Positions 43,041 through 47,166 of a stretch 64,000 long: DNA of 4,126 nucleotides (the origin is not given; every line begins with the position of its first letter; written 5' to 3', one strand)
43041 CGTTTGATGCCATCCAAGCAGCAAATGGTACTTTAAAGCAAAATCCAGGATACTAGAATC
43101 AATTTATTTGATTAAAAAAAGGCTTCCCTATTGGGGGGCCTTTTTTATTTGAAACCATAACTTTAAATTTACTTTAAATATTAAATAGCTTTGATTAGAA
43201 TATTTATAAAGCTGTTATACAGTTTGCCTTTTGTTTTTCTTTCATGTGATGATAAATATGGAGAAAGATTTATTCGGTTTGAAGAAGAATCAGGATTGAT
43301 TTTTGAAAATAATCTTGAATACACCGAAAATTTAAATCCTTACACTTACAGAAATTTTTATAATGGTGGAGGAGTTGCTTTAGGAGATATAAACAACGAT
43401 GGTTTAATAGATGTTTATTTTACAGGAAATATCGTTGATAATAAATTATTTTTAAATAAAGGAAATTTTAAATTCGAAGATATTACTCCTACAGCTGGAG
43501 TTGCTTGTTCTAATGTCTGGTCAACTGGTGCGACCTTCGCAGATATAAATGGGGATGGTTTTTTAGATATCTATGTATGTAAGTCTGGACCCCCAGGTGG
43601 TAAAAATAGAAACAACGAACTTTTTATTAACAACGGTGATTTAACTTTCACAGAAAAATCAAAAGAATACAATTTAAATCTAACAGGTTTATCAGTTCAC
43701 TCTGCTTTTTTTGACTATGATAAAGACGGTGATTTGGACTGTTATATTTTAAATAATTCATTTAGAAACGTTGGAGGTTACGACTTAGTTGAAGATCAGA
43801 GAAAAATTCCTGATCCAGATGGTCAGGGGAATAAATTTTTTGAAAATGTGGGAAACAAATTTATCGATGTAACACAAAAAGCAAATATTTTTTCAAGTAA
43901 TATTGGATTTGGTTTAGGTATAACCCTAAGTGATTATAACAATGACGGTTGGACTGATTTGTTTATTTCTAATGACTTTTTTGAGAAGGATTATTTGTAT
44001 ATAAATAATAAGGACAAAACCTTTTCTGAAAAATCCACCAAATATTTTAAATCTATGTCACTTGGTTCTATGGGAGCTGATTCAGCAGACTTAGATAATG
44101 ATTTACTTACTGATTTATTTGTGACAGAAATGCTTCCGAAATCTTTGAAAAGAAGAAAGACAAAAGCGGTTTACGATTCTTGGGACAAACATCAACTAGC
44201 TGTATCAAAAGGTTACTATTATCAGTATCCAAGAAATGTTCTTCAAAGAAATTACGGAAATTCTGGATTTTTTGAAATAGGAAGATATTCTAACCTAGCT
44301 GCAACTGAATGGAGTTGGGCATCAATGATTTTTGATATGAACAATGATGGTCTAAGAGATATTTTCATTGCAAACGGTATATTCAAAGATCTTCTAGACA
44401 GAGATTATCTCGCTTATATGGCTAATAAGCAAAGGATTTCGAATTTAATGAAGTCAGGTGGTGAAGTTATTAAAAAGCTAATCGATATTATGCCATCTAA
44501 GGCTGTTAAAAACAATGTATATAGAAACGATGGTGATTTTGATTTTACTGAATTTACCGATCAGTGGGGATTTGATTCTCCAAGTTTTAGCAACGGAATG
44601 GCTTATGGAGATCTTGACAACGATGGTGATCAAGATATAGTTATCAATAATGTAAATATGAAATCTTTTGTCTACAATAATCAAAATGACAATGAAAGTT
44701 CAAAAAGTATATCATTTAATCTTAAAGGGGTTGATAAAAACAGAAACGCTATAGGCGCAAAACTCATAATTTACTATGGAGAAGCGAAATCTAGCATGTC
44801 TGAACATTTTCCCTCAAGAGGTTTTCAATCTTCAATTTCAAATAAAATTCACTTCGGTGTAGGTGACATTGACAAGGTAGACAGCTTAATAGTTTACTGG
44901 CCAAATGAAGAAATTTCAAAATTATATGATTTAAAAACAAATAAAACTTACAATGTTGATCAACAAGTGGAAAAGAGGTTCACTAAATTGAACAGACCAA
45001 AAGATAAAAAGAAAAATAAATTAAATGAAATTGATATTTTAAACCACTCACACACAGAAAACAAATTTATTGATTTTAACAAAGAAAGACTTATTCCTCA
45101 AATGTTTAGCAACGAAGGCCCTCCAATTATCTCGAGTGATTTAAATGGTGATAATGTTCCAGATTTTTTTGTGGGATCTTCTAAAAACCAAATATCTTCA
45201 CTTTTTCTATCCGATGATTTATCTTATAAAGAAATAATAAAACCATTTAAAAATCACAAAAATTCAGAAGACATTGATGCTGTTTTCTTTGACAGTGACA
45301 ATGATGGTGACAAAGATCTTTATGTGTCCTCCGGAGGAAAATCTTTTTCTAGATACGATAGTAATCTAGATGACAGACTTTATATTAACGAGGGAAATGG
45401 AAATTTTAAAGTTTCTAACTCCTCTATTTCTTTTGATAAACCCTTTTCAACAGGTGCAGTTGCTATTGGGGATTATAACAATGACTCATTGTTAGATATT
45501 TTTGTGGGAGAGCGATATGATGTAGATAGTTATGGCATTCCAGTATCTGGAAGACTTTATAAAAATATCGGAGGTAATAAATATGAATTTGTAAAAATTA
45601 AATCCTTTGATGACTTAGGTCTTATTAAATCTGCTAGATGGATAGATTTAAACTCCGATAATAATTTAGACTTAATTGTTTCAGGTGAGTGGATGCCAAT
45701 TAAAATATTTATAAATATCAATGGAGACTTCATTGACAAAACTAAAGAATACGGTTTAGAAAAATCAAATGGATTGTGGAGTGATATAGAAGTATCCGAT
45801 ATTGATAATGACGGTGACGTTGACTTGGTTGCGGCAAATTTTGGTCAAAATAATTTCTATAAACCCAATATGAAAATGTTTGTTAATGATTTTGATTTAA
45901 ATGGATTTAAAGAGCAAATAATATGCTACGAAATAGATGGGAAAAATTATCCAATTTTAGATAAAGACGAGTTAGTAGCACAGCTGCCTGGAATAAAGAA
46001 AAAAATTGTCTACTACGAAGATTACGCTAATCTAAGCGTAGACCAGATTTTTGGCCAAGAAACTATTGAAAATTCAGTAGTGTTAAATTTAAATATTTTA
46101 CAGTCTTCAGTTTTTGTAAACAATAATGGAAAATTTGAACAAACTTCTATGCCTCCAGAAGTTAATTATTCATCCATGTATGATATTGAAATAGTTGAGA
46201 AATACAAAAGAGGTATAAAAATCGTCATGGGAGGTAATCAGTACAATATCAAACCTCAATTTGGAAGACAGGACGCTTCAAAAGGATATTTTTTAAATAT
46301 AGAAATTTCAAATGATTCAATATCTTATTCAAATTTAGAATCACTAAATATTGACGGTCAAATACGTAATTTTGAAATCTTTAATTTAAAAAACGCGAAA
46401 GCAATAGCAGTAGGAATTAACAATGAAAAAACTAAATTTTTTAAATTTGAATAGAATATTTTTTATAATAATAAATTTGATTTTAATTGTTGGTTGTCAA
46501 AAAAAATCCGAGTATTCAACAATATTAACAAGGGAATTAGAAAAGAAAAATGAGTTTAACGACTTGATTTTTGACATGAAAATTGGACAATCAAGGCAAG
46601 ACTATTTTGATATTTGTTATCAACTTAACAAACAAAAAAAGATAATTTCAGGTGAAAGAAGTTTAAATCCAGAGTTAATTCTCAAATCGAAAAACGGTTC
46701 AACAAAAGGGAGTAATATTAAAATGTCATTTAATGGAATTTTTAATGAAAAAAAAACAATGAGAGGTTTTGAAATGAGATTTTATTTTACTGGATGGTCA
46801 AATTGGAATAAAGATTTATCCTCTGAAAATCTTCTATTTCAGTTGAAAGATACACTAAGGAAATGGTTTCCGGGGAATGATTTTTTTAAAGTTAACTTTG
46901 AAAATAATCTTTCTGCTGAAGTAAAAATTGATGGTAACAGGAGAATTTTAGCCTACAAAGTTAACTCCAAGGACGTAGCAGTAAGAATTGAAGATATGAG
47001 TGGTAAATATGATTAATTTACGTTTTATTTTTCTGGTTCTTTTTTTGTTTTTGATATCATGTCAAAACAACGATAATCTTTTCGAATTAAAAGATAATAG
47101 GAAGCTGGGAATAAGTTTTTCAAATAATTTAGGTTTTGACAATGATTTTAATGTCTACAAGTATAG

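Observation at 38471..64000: A 26-kb PUL-like super-locus with two SusC-type transporters but no recognisable CAZyme, sulfatase, peptidase or regulator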

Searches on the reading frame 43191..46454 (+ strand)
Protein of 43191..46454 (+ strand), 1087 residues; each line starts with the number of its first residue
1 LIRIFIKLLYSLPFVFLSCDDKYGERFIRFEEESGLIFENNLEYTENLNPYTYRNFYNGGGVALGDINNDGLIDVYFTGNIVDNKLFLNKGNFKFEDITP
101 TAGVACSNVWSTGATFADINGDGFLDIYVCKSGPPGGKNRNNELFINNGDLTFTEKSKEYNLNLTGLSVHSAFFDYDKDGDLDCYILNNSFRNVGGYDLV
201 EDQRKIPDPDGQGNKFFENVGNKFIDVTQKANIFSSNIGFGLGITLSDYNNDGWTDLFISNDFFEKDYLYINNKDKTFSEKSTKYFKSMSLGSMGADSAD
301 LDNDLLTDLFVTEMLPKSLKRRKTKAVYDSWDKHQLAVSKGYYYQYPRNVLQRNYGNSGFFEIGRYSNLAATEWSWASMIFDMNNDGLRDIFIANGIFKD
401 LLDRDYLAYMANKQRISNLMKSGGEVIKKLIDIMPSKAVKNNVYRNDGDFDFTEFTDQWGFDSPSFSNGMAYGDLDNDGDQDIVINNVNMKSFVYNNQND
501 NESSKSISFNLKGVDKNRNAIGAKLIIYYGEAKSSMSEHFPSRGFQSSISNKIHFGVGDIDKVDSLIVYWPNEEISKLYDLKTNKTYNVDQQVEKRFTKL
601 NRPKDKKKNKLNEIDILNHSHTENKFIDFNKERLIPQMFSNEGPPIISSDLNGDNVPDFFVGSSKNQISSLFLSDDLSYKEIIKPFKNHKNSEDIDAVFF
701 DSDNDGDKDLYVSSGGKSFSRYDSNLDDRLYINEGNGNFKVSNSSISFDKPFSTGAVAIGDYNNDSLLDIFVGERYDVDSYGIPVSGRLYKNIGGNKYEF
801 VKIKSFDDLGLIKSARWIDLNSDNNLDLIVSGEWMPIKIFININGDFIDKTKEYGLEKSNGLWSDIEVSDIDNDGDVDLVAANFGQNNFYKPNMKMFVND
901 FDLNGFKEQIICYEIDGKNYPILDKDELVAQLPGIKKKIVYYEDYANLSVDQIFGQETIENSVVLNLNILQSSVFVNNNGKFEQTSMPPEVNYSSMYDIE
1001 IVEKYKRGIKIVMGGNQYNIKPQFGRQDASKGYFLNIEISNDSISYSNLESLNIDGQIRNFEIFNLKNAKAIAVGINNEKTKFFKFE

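Call 3: search_protein_families(library=pfam, proteins=[window:43191-46454:+], max_evalue=0.01)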
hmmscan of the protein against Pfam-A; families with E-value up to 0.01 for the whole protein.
window:43191-46454:+ (1087 aa): 3 families
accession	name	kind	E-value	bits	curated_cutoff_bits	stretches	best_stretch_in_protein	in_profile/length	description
PF13517.12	FG-GAP_3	-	6.6e-62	206.4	26.9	8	66-129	1-61/61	FG-GAP-like repeat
PF07593.17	UnbV_ASPIC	-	9.2e-18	64.3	23.4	1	520-587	1-67/68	ASPIC and UnbV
PF01839.29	FG-GAP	-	4.9e-13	49.1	22.1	1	240-264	1-25/37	FG-GAP repeat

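Call 9: search_protein_families(library=ncbifam, proteins=[window:43191-46454:+], max_evalue=0.001)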
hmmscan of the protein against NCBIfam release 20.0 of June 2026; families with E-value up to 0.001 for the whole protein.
window:43191-46454:+ (1087 aa): 0 families

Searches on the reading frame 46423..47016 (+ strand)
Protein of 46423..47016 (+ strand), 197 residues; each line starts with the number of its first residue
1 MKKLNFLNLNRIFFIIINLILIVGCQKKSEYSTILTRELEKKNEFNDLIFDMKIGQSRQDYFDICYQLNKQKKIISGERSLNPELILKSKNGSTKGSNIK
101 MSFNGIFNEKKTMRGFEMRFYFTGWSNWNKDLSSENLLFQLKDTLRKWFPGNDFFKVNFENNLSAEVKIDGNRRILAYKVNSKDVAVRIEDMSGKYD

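Call 3: search_protein_families(library=pfam, proteins=[window:46423-47016:+], max_evalue=0.01)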
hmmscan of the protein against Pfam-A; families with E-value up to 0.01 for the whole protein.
window:46423-47016:+ (197 aa): 0 families

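Call 9: search_protein_families(library=ncbifam, proteins=[window:46423-47016:+], max_evalue=0.001)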
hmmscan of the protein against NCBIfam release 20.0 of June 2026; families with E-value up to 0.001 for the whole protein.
window:46423-47016:+ (197 aa): 0 families

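Call 60: search_protein_families(library=pfam, proteins=[window:46423-47016:+], max_evalue=0.001)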
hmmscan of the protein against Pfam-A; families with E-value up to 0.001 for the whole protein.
window:46423-47016:+ (197 aa): 0 families

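Call 101: search_solved_structures(query=A3, max_evalue=1)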
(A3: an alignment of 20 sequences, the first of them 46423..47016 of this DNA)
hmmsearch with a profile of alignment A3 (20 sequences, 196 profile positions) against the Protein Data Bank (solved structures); distinct sequences matched with E-value up to 1: 1.
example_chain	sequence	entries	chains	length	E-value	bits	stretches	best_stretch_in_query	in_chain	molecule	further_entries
7rb4_A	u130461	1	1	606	0.34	13.5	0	94-170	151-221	Diphtheria toxin, C domain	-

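Call 102: search_protein_families(library=pfam, alignment_id=A3, max_evalue=0.1)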
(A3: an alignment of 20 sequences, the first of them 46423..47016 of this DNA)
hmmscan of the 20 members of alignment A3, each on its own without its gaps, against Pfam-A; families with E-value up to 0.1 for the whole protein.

A. member 1, window:46423-47016:+ (197 aa): 3 families
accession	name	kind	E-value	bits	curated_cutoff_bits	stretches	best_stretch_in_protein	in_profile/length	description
PF18379.6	FERM_F1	-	0.056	13.9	26.1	0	112-130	72-90/96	FERM F1 ubiquitin-like domain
PF12468.15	LRR_TTSS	-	0.057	14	21.9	0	100-131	9-42/54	Type III secretion system leucine rich repeat protein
PF15321.11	ATAD4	-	0.086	14.6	25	0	70-114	38-84/89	ATPase family AAA domain containing 4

B. families by the number of members that match (of 20 scanned): 5 families
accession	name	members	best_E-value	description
PF12468.15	LRR_TTSS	2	0.0089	Type III secretion system leucine rich repeat protein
PF04435.23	SPK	1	0.052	Domain of unknown function (DUF545)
PF18379.6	FERM_F1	1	0.056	FERM F1 ubiquitin-like domain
PF07410.16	Phage_Gp111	1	0.08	Streptococcus thermophilus bacteriophage Gp111 protein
PF15321.11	ATAD4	1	0.086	ATPase family AAA domain containing 4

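Call 104: predict_structure(protein=window:46423-47016:+)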
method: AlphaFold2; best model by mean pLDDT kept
length: 197 residues; sequences in the alignment: 1
mean_pLDDT: 49.0   pTM: 0.34
mean pLDDT of the five models: 49.0, 41.3, 38.0, 35.5, 34.5
residues with pLDDT >= 90: 0; 70-90: 0; 50-70: 114; < 50: 83
segments of 3 or more residues with pLDDT < 50: 1-4, 17-60, 69-72, 87-96, 124-132
pLDDT, mean of each block of 10 residues (from residue 1): 49 52 32 36 35 38 51 51 49 47 55 51 47 54 57 56 58 58 54 49
secondary structure, 60 per line:
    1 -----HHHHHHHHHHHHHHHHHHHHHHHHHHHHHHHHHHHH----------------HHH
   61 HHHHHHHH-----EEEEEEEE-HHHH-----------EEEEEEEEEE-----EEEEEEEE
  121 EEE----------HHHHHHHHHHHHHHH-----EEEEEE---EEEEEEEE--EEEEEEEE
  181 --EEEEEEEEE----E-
elements in order: H6-41 H58-68 E74-81 H83-86 E98-107 E113-123 H134-148 E154-159 E163-170 E173-180 E183-191
